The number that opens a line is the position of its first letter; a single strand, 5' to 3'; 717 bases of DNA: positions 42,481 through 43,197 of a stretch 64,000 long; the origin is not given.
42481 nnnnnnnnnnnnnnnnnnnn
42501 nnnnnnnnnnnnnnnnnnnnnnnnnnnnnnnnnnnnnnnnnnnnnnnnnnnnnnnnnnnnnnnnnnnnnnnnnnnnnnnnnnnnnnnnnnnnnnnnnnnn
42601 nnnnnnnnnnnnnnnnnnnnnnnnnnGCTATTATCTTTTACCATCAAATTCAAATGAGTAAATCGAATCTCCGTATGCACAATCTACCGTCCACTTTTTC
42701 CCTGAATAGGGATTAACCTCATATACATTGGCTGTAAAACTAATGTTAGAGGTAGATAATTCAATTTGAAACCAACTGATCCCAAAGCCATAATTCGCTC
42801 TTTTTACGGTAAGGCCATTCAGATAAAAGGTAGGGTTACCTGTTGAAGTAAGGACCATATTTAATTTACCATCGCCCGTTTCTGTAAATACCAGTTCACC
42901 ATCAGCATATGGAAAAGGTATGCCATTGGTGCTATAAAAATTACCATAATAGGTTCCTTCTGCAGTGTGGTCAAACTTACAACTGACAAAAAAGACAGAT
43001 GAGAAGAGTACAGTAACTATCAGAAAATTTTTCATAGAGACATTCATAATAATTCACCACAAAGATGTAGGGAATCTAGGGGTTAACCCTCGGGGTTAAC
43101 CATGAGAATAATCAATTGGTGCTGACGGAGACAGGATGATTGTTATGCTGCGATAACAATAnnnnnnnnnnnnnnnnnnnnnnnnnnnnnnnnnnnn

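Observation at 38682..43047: Compact cassette of four paralogous 'KR(R/K)YRPGYH' lipoproteins with glycine-zipper membrane tails plus two paralogous small 'CKFD' lipoproteins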

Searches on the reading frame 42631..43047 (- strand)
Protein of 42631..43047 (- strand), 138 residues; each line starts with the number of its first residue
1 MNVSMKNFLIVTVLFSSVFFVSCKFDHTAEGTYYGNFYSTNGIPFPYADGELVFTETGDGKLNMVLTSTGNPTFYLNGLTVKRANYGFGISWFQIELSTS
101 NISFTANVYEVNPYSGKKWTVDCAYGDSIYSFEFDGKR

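Call 3: search_protein_families(library=pfam, proteins=[window:42631-43047:-], max_evalue=1)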
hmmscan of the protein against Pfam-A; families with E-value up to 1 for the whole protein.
window:42631-43047:- (138 aa): 1 family
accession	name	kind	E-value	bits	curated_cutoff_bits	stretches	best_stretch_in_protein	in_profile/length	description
PF14221.11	DUF4330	-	0.01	16.4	27.6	1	44-111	103-166/167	Domain of unknown function (DUF4330)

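Call 4: search_protein_families(library=ncbifam, proteins=[window:42631-43047:-], max_evalue=1)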
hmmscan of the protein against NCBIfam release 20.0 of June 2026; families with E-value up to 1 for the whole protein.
window:42631-43047:- (138 aa): 3 families
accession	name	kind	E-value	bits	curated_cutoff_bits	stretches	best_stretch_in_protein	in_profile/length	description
TIGR04528.1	acido_non_PQQ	subfamily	0.031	13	650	1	49-118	203-268/493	acido-empty-quinoprotein group A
NF050142.1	PG1828_fam_lipo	equivalog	0.036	14.8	50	1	5-29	1-25/59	PG1828 family lipoprotein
NF041581.1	SosA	equivalog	0.25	11.6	60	1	9-33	16-40/77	DNA damage-induced cell division inhibitor SosA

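Call 22: find_homologous_proteins(query=A6, max_evalue=10)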
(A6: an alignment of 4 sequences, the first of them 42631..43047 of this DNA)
Query A6 (4 sequences) (138 aa, profile of the alignment): 5 proteins with E <= 10 among 676 candidates.
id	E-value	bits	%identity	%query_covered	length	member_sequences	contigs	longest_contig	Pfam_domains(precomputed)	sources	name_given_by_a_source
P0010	1.4e-52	195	100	100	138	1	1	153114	-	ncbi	-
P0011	2.9e-50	188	32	84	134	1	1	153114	-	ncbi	-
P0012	3.2e-49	184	32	99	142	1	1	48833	-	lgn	-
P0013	1.2e-20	92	28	94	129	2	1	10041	-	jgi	jgi:hypothetical protein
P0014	2.2e-20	91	33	33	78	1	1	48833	-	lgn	-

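Call 23: find_encoding_contigs(protein=P0013, flank=10000, max_places=3)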
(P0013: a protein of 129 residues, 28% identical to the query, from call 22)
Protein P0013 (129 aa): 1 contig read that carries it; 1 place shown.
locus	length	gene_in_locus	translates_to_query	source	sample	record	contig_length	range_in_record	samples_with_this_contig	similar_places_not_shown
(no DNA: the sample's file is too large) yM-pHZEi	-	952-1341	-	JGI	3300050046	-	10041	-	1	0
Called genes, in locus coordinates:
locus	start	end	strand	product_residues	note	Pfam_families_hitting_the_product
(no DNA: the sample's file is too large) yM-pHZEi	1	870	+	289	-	?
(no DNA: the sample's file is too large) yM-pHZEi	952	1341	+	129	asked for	-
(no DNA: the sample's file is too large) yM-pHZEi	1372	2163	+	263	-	-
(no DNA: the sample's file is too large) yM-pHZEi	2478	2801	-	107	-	-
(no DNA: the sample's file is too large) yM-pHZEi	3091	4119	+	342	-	PF08534:Redoxin, PF00578:AhpC-TSA, PF13905:Thioredoxin_8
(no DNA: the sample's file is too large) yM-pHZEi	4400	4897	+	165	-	PF01475:FUR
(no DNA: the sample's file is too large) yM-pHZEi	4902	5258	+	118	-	PF01740:STAS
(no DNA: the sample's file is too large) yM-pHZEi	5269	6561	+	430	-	PF00709:Adenylsucc_synt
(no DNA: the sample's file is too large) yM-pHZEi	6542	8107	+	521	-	PF13100:OstA_2, PF03968:LptD_N (faint)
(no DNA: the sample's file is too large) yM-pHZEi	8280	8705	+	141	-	PF03061:4HBT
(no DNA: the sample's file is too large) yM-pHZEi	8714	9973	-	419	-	PF13650:Asp_protease_2, PF13975:gag-asp_proteas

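Call 37: predict_structure(alignment_id=A7)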
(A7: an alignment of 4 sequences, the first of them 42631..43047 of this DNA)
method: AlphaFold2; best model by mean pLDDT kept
length: 138 residues; sequences in the alignment: 4
mean_pLDDT: 64.5   pTM: 0.57
mean pLDDT of the five models: 64.5, 63.5, 62.9, 58.9, 58.6
residues with pLDDT >= 90: 0; 70-90: 52; 50-70: 60; < 50: 26
segments of 3 or more residues with pLDDT < 50: 1-3, 19-26, 85-91, 110-116
pLDDT, mean of each block of 10 residues (from residue 1): 54 53 50 81 77 82 84 79 50 56 57 51 60 71
secondary structure, 60 per line:
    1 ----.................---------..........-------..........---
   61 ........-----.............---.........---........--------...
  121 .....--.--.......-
elements in order: H5-21 E31-40 E48-57 E61-68 E74-86 E90-98 E102-109 E118-125 E131-137

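Call 66: find_related_loci(query=A2, collection=metagenome_contigs, flank=4000)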
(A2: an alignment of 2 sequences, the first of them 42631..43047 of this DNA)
Query A2 (138 aa) in metagenome_contigs; peptide patterns used: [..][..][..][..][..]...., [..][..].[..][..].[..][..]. (x = any residue, [..] = any of these).
600 stretches matched a pattern, but none encodes a relative of the query by tblastn (E <= 1e-3).

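Call 90: search_protein_families(library=padloc, proteins=[window:42631-43047:-], max_evalue=0.01)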
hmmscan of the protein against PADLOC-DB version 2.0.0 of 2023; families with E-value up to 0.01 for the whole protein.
window:42631-43047:- (138 aa): 0 families

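Call 91: search_protein_families(library=phrogs, proteins=[window:42631-43047:-], max_evalue=0.01)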
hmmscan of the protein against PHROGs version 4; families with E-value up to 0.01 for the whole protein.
window:42631-43047:- (138 aa): 0 families
